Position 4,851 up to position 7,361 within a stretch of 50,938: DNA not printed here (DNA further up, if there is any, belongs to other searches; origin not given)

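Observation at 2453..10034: Glycyl-radical-enzyme locus whose partner enzymes are of the cyclitol / keto-sugar type: candidate undescribed anaerobic pathway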

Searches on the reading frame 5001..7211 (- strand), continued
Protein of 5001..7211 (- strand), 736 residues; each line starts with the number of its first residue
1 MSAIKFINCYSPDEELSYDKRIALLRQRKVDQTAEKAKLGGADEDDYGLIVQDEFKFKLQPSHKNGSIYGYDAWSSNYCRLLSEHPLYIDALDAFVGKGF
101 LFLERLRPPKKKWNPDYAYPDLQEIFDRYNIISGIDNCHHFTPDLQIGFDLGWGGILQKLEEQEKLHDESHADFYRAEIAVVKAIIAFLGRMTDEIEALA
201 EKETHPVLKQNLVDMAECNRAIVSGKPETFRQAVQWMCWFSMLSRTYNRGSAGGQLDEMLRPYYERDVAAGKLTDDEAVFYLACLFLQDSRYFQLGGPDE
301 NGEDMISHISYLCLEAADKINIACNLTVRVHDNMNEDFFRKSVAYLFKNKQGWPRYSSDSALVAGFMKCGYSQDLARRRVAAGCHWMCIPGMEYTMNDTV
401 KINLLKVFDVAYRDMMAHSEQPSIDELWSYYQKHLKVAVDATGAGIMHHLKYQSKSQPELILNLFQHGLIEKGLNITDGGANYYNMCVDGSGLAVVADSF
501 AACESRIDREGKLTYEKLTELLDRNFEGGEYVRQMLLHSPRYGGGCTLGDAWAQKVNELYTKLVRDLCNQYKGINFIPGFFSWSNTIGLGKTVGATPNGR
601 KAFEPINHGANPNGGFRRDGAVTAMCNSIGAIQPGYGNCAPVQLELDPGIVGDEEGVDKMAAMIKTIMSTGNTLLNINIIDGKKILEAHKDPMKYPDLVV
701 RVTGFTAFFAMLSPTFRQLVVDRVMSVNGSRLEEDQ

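Call 52: search_protein_families(library=pfam, proteins=[L073:2838-3875:+, L073:3865-4557:+, L073:4570-6576:+, L073:6700-7887:-, L073:8015-8770:+, L073:13108-14190:+, L073:14566-15459:-, L073:15756-16694:+, L073:16705-17412:+, L073:17424-18791:+], max_evalue=0.0001)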
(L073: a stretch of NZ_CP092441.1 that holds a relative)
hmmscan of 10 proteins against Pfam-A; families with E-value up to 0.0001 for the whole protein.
L073:2838-3875:+ (345 aa): 2 families
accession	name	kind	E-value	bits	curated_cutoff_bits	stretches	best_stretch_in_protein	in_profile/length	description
PF09359.15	VTC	-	3.2e-48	164.8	23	1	113-332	1-234/235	VTC domain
PF01928.26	CYTH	-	4.8e-07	30.2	23.2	1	115-268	4-132/179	CYTH domain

L073:3865-4557:+ (230 aa): 1 family
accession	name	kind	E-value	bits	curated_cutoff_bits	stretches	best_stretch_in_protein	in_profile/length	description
PF16316.10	DUF4956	-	4.6e-15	56.2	30.6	1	33-190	4-167/169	Domain of unknown function (DUF4956)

L073:4570-6576:+ (668 aa): 1 family
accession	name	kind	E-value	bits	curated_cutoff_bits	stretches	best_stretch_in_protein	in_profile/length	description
PF14262.12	Cthe_2159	-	1e-85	287.6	25.8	2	80-447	1-262/262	Carbohydrate-binding domain-containing protein Cthe_2159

L073:6700-7887:- (395 aa): 3 families
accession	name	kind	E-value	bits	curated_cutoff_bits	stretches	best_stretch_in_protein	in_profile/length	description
PF22725.1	GFO_IDH_MocA_C3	-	1.4e-25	90.1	27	1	142-266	1-123/124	GFO/IDH/MocA C-terminal domain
PF02894.22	GFO_IDH_MocA_C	-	1.6e-19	71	22.9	1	146-370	1-218/218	Oxidoreductase family, C-terminal alpha/beta domain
PF01408.29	GFO_IDH_MocA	-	8.4e-18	65.6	24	1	5-124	1-111/120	Oxidoreductase family, NAD-binding Rossmann fold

L073:8015-8770:+ (251 aa): 1 family
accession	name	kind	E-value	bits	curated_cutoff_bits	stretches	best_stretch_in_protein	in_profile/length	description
PF01182.26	Glucosamine_iso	-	3.7e-19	69.9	27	1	17-235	3-218/225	Glucosamine-6-phosphate isomerases/6-phosphogluconolactonase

L073:13108-14190:+ (360 aa): 2 families
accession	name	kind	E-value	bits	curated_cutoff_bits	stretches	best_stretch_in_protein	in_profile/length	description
PF21621.3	MPI_cupin_dom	-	1.4e-08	35.1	27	1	282-348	6-71/79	Mannose-6-phosphate isomerase, cupin domain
PF07883.17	Cupin_2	-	1.2e-05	25.4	27.2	0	310-339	22-51/70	Cupin domain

L073:14566-15459:- (297 aa): 2 families
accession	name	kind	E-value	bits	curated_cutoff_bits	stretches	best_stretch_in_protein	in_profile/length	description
PF12833.13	HTH_18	-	1.4e-21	77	33.6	1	215-291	1-78/80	Helix-turn-helix domain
PF00165.29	HTH_AraC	-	2.1e-18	66.4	26.6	2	257-291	8-41/42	Bacterial regulatory helix-turn-helix proteins, AraC family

L073:15756-16694:+ (312 aa): 3 families
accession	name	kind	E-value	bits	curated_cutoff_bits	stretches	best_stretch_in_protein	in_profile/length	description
PF00005.33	ABC_tran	-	8e-29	101.4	25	1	18-160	2-136/137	ABC transporter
PF13304.12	AAA_21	-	1e-11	45.9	27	1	129-189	234-298/304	AAA domain, putative AbiEii toxin, Type IV TA system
PF13732.12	DrrA1-3_C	-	9.4e-07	29.9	27.4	1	213-306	1-79/81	ATP-binding protein DrrA1-3-like, C-terminal domain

L073:16705-17412:+ (235 aa): 4 families
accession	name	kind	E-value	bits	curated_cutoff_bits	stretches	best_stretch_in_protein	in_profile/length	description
PF12698.13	ABC2_membrane_3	-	1.7e-08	34.4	31.6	1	39-227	154-342/347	ABC-2 family transporter protein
PF12730.13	ABC2_membrane_4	-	8.3e-08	32.8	27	1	46-165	50-175/179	ABC-2 family transporter protein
PF12679.13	ABC2_membrane_2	-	1.1e-06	28.5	27.2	1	3-230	2-280/283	ABC-2 family transporter protein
PF13346.12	ABC2_membrane_5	-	1.5e-05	25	25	1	25-215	19-196/205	ABC-2 family transporter protein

L073:17424-18791:+ (455 aa): 3 families
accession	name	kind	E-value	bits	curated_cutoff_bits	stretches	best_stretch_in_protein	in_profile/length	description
PF09822.16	ABC_transp_aux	-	1.4e-12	47.9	34.7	1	168-381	2-263/288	ABC-type uncharacterized transport system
PF23357.1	DUF7088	-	2.1e-09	38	27.8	1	44-116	2-81/105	Domain of unknown function (DUF7088)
PF23355.1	IFT52_GIFT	-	3.6e-06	26.7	27.2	1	192-382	30-217/246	IFT52 GIFT domain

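Call 53: find_encoding_contigs(protein=P0123, flank=8000, max_places=2)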
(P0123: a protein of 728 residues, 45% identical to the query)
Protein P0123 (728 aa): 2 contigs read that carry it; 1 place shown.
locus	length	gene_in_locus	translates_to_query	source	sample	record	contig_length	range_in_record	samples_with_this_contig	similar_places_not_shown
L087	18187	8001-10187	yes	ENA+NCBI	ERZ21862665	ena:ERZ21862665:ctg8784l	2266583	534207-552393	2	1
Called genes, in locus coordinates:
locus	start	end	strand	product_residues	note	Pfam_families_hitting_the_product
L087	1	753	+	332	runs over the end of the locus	PF00528:BPD_transp_1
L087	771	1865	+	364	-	PF00528:BPD_transp_1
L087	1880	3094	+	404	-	PF00890:FAD_binding_2 (weak), PF01134:GIDA (weak), PF01266:DAO (weak), PF07992:Pyr_redox_2 (faint), PF12831:FAD_oxidored, PF13450:NAD_binding_8 (weak), PF12831:FAD_oxidored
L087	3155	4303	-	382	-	PF00532:Peripla_BP_1 (weak), PF13377:Peripla_BP_3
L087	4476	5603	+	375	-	PF01408:GFO_IDH_MocA, PF02894:GFO_IDH_MocA_C, PF22725:GFO_IDH_MocA_C3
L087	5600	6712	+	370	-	PF01408:GFO_IDH_MocA, PF22725:GFO_IDH_MocA_C3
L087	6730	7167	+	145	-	-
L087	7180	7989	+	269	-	PF13353:Fer4_12, PF04055:Radical_SAM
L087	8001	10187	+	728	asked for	PF02901:PFL-like, PF01228:Gly_radical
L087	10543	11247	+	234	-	PF02080:TrkA_C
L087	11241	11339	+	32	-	-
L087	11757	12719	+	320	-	PF09992:NAGPA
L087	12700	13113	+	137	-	-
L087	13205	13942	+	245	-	PF09359:VTC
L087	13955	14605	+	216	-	PF16316:DUF4956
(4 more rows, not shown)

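Call 56: find_encoding_contigs(protein=P0121, flank=8000, max_places=2)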
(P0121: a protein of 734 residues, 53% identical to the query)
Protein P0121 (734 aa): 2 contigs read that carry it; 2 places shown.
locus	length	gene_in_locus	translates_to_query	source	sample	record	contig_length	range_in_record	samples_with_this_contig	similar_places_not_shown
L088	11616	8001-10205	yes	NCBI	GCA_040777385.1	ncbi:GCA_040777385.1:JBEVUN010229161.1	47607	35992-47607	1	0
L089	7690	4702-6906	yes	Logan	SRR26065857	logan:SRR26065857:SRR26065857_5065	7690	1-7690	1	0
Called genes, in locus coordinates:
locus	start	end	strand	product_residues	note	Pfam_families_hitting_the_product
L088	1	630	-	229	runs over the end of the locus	PF01177:Asp_Glu_race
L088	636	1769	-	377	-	PF06032:S-Me-THD_N, PF20906:S-Me-THD_C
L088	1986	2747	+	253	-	PF09339:HTH_IclR, PF01614:IclR_C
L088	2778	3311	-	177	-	PF00255:GSHPx, PF00578:AhpC-TSA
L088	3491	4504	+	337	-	PF00532:Peripla_BP_1, PF13407:Peripla_BP_4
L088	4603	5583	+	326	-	PF02653:BPD_transp_2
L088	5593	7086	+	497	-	PF00005:ABC_tran, PF13304:AAA_21 (weak), PF00005:ABC_tran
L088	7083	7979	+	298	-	PF13353:Fer4_12, PF12837:Fer4_6 (faint), PF00037:Fer4 (weak), PF12797:Fer4_2 (weak), PF13237:Fer4_10 (weak), PF12838:Fer4_7 (weak), PF14697:Fer4_21 (weak), PF04055:Radical_SAM, +2 more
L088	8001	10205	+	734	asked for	PF02901:PFL-like, PF01228:Gly_radical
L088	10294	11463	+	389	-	PF13412:HTH_24 (weak), PF00480:ROK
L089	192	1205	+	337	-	PF00532:Peripla_BP_1, PF13407:Peripla_BP_4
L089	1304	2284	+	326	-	PF02653:BPD_transp_2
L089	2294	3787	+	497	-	PF00005:ABC_tran, PF13304:AAA_21 (weak), PF00005:ABC_tran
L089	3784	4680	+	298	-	PF13353:Fer4_12, PF12837:Fer4_6 (faint), PF00037:Fer4 (weak), PF12797:Fer4_2 (weak), PF13237:Fer4_10 (weak), PF12838:Fer4_7 (weak), PF14697:Fer4_21 (weak), PF04055:Radical_SAM, +2 more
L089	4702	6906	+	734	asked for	PF02901:PFL-like, PF01228:Gly_radical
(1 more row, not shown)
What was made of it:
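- Sister-clade GREs also sit with sugar transporters, Gfo and PF12831 genes (calls 53, 56). The 53%-identical sister GRE sits with a CUT2 monosaccharide/inositol-type ABC system and a ROK protein (call 56).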

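Call 60: find_encoding_contigs(protein=P0130, flank=8000, max_places=2)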
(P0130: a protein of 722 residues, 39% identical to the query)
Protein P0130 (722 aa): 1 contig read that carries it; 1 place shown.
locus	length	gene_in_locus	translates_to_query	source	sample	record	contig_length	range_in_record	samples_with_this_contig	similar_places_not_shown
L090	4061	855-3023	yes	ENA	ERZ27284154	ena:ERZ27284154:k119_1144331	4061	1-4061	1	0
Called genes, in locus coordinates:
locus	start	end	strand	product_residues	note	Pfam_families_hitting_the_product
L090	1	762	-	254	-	?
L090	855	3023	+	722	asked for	PF02901:PFL-like, PF01228:Gly_radical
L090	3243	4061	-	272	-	?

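Call 61: find_encoding_contigs(protein=P0127, flank=8000, max_places=2)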
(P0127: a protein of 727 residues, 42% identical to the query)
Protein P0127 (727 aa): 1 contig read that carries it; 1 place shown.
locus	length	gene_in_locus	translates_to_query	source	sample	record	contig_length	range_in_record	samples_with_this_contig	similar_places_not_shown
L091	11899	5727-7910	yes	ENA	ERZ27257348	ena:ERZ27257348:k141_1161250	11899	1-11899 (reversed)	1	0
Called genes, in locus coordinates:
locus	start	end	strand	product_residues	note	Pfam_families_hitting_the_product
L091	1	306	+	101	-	?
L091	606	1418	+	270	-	PF06685:DUF1186, PF02810:SEC-C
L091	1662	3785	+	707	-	PF03235:GmrSD_N, PF07510:GmrSD_C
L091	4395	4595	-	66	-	-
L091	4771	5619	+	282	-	PF13353:Fer4_12, PF04055:Radical_SAM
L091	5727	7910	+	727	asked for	PF02901:PFL-like, PF01228:Gly_radical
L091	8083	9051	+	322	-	PF00365:PFK, PF00781:DAGK_cat (faint)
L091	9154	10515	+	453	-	PF00772:DnaB, PF03796:DnaB_C, PF06745:ATPase (weak), PF13481:AAA_25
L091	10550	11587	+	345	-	PF02388:FemAB, PF13480:Acetyltransf_6, PF02388:FemAB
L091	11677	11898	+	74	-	?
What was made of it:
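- Tried and rejected: P0127 shows only a PFK-family gene (call 61).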

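Call 62: find_encoding_contigs(protein=P0133, flank=8000, max_places=2)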
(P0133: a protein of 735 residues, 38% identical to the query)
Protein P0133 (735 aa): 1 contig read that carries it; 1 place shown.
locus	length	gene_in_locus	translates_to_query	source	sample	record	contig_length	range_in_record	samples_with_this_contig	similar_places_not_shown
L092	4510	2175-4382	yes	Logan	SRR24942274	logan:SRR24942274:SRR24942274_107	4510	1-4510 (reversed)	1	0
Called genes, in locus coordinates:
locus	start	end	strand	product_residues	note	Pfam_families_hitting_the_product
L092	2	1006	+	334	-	?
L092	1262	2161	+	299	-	PF13353:Fer4_12, PF12797:Fer4_2 (faint), PF00037:Fer4 (weak), PF12837:Fer4_6 (faint), PF14697:Fer4_21 (weak), PF12838:Fer4_7 (weak), PF13187:Fer4_9 (weak), PF04055:Radical_SAM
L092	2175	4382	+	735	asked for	PF02901:PFL-like, PF01228:Gly_radical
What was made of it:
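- Tried and rejected: The contexts of sister GREs P0130 and P0133 sat on contigs too short to be informative (calls 60, 62).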
